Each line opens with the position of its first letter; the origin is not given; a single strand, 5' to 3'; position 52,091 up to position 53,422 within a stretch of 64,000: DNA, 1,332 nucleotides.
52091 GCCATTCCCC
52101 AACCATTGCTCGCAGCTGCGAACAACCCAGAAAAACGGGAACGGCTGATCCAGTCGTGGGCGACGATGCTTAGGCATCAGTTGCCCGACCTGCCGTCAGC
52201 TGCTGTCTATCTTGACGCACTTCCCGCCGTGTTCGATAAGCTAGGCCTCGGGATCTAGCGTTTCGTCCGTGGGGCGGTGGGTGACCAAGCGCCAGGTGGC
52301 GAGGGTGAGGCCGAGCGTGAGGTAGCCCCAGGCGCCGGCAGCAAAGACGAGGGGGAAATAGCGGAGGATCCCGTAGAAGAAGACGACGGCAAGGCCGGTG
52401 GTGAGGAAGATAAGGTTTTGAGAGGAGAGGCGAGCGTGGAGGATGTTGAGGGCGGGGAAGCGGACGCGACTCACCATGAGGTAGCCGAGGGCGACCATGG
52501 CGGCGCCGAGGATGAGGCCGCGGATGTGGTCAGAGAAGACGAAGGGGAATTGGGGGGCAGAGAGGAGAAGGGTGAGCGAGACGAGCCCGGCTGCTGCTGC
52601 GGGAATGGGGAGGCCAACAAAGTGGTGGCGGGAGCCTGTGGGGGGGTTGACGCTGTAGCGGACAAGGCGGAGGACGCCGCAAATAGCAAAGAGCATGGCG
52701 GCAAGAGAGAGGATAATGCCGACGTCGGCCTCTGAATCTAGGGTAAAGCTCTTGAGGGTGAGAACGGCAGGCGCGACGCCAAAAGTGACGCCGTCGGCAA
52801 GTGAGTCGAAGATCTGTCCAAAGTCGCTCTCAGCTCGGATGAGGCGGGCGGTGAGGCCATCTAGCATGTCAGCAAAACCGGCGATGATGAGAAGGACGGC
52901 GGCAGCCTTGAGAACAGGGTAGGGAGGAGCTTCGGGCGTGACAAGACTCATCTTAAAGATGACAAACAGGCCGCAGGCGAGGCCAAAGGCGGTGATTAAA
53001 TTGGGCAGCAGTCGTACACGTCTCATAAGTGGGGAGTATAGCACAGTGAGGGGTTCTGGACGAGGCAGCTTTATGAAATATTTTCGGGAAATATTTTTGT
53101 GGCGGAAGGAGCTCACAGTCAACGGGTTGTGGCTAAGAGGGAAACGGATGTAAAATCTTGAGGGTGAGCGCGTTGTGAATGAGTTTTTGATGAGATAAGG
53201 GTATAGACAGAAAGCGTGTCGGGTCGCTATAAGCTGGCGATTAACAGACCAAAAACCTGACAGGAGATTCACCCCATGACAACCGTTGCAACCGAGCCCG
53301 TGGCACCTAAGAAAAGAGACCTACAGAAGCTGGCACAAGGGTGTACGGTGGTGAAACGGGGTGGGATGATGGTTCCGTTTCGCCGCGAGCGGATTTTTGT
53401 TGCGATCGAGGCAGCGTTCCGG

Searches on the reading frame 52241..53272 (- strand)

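Call 41: search_protein_families(library=pfam, proteins=[window:52241-53272:-], max_evalue=0.01)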
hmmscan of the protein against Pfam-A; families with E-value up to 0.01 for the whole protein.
window:52241-53272:- (343 aa): 1 family
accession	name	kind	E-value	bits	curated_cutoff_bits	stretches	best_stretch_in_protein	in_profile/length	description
PF01066.26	CDP-OH_P_transf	-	4.1e-17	63.4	22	1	88-257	2-145/152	CDP-alcohol phosphatidyltransferase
